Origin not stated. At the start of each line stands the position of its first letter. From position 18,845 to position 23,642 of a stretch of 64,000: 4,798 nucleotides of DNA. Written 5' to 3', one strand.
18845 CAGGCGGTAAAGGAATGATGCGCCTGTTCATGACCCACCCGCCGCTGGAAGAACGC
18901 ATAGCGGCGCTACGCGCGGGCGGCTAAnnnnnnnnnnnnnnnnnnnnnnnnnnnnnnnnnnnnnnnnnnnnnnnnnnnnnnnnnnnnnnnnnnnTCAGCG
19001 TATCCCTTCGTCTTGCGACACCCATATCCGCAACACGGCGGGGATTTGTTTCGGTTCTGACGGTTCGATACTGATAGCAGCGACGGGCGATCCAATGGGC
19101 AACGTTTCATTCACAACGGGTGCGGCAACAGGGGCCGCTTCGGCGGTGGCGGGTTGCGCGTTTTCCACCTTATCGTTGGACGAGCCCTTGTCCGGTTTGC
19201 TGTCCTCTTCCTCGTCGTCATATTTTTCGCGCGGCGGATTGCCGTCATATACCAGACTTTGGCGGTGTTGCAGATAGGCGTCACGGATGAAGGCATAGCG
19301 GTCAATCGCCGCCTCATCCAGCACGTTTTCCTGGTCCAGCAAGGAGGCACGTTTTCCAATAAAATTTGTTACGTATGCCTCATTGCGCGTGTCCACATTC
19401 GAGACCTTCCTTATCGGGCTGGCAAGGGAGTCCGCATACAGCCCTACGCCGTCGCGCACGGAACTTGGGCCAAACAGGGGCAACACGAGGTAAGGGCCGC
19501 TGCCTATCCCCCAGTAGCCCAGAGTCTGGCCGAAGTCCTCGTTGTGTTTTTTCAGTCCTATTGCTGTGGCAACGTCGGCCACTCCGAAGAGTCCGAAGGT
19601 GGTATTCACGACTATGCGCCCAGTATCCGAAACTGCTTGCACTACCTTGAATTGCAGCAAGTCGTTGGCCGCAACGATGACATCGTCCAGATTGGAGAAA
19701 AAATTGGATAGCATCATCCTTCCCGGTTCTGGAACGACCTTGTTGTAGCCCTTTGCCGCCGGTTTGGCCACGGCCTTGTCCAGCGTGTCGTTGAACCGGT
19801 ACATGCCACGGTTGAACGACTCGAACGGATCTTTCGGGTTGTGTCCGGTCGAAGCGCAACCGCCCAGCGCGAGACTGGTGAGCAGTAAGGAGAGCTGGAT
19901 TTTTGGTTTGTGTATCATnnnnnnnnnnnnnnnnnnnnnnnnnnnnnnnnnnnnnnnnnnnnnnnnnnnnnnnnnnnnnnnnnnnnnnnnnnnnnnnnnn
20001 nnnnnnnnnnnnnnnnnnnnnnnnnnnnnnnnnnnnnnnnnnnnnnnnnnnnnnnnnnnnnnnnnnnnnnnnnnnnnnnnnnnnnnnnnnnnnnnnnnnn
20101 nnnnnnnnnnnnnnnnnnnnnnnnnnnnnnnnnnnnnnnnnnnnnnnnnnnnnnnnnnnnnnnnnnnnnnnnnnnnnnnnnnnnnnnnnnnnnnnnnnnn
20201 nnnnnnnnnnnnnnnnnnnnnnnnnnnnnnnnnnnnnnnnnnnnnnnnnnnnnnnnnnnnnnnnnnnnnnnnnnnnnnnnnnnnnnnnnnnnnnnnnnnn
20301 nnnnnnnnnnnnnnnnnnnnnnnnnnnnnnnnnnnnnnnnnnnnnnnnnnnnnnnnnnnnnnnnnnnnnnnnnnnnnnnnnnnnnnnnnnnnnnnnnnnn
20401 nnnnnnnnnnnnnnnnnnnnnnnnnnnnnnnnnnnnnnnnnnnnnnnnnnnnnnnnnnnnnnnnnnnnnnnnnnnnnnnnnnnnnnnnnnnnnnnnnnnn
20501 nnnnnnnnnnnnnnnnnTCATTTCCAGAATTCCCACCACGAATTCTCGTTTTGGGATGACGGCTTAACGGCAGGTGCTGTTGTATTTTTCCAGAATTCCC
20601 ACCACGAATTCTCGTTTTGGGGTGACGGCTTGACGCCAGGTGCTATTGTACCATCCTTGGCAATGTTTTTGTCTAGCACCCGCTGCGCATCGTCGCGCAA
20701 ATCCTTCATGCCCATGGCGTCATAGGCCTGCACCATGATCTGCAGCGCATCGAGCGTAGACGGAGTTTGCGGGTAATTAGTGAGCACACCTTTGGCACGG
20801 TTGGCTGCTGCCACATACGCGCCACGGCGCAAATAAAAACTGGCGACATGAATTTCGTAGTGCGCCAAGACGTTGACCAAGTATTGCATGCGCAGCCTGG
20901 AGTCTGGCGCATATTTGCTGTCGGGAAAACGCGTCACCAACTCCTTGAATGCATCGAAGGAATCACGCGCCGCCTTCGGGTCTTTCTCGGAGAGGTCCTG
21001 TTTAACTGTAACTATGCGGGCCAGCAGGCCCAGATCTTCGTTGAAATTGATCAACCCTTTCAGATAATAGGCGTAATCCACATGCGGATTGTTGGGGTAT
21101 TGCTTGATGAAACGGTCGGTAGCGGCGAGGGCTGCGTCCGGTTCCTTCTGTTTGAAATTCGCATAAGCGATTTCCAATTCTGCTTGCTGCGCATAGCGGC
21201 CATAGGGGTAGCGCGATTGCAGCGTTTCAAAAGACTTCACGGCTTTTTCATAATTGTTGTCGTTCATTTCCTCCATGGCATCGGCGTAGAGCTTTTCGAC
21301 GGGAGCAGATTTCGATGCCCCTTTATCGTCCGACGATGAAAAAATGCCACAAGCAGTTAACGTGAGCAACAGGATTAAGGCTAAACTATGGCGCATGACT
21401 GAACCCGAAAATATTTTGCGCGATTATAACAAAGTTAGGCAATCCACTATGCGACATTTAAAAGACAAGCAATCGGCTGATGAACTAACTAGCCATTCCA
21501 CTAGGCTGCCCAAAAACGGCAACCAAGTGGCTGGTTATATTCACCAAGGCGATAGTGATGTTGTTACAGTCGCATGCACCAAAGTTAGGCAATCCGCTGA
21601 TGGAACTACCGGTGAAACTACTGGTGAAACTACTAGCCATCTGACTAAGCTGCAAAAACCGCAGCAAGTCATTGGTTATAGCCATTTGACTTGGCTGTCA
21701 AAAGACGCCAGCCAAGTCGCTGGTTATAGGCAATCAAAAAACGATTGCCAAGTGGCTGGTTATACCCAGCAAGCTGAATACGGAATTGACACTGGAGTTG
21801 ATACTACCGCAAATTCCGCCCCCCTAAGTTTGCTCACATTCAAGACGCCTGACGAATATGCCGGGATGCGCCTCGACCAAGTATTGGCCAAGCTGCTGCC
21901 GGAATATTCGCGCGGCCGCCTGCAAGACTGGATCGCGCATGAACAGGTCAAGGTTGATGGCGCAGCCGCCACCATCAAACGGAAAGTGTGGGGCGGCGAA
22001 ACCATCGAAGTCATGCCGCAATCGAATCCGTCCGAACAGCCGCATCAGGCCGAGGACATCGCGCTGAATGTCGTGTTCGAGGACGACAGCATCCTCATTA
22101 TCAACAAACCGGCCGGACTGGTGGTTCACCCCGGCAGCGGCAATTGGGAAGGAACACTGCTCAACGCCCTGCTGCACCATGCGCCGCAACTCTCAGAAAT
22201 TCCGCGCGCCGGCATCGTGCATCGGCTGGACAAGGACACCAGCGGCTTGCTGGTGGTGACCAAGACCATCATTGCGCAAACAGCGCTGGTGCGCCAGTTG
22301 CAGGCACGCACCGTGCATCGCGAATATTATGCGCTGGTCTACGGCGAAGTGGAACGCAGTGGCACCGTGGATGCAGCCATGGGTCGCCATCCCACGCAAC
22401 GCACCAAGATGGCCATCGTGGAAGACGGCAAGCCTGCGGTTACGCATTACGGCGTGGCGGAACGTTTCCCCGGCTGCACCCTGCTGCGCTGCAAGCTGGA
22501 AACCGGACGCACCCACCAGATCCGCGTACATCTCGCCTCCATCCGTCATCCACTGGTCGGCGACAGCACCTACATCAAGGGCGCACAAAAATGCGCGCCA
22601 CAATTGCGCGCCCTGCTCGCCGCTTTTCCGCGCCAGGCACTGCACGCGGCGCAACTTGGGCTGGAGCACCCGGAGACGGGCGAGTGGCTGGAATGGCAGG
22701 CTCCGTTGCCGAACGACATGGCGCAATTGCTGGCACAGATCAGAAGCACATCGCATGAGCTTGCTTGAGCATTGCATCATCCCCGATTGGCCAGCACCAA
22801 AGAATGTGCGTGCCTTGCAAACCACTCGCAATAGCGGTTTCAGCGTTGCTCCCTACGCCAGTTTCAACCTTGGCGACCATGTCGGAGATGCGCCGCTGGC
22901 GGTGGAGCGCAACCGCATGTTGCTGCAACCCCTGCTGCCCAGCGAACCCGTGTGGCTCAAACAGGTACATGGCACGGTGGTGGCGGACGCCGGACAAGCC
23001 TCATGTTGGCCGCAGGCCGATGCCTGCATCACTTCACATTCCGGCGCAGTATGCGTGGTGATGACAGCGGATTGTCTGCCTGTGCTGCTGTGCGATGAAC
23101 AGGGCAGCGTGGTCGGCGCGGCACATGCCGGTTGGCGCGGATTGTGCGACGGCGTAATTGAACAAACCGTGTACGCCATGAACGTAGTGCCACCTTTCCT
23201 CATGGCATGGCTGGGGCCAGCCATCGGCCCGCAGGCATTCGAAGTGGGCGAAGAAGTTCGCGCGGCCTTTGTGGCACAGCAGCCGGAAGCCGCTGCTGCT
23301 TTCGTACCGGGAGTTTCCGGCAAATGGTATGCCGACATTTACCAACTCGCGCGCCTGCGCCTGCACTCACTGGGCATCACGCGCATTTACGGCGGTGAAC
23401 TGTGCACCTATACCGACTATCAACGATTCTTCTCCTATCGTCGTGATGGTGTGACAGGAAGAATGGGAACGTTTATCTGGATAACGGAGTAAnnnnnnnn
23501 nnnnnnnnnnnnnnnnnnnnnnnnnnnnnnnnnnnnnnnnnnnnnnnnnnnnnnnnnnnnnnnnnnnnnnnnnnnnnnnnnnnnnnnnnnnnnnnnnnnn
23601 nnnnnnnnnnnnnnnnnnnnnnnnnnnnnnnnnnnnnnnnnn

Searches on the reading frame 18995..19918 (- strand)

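Call 74: search_protein_families(library=pfam, proteins=[window:18995-19918:-], max_evalue=0.000001)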
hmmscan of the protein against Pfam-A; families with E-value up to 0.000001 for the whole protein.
window:18995-19918:- (307 aa): 1 family
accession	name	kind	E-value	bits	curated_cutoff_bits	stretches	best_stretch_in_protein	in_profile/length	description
PF04333.18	MlaA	-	8.2e-80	267.5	25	1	29-221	2-194/195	MlaA lipoprotein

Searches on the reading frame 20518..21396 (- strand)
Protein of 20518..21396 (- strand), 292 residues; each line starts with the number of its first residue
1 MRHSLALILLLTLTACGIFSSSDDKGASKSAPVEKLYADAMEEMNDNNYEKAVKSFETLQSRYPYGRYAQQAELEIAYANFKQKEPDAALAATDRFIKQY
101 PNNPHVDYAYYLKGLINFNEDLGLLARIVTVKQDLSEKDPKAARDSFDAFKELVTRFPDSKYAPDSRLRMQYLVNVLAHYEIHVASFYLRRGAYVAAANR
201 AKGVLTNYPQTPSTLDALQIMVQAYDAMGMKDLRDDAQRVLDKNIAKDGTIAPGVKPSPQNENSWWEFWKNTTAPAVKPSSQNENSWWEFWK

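Call 74: search_protein_families(library=pfam, proteins=[window:20518-21396:-], max_evalue=0.000001)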
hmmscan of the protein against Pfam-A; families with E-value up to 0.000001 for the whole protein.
window:20518-21396:- (292 aa): 4 families
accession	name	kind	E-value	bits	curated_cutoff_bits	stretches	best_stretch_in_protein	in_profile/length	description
PF13525.12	YfiO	-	3.3e-66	223.4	25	1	32-238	4-201/203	Outer membrane lipoprotein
PF13512.12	TPR_18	-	6.4e-41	140.3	21.9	1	32-170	9-145/145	Tetratricopeptide repeat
PF13174.12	TPR_6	-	5.9e-10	39.6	26.3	0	72-102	2-32/33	Tetratricopeptide repeat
PF09976.15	TPR_21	-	1e-07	32.3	25.5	0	7-102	16-108/193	Tetratricopeptide repeat-like domain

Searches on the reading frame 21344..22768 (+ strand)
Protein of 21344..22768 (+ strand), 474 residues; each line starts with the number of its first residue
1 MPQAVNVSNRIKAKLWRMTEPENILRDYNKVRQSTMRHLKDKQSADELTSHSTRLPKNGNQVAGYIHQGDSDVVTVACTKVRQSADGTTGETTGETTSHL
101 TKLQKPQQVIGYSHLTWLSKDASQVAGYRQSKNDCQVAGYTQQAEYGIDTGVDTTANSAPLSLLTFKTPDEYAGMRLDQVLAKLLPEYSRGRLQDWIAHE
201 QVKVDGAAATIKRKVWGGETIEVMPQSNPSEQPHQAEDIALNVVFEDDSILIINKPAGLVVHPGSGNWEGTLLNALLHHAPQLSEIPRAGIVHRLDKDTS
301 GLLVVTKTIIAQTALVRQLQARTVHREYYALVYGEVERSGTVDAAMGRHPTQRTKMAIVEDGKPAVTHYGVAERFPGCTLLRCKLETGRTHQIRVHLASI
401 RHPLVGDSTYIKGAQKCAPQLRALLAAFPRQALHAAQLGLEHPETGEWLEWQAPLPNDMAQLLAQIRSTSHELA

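Call 74: search_protein_families(library=pfam, proteins=[window:21344-22768:+], max_evalue=0.000001)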
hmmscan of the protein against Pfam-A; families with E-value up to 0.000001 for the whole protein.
window:21344-22768:+ (474 aa): 2 families
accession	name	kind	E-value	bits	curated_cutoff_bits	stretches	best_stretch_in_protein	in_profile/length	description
PF00849.27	PseudoU_synth_2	-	1.3e-34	120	26.8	1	250-399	2-152/152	RNA pseudouridylate synthase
PF01479.30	S4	-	1.9e-07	31.2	22.8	1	175-215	1-42/48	S4 domain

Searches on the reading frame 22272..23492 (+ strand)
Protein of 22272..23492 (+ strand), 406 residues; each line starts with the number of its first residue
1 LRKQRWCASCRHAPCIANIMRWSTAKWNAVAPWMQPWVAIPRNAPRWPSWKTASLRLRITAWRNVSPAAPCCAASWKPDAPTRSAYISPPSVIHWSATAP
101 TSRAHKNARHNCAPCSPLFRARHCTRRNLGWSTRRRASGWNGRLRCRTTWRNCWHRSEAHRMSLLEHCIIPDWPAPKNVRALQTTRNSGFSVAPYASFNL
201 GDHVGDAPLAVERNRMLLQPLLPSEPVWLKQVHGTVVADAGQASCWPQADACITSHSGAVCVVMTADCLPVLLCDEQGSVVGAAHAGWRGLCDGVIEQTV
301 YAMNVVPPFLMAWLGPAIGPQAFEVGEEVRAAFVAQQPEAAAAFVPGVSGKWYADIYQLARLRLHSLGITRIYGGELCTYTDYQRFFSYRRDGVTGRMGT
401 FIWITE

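Call 75: search_protein_families(library=pfam, proteins=[window:22272-23492:+], max_evalue=0.000001)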
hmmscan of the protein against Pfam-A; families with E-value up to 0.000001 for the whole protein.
window:22272-23492:+ (406 aa): 1 family
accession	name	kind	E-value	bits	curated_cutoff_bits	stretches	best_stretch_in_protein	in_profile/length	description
PF02578.20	Cu-oxidase_4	-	1.6e-76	257.3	22.9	1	184-403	1-238/238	Multi-copper polyphenol oxidoreductase laccase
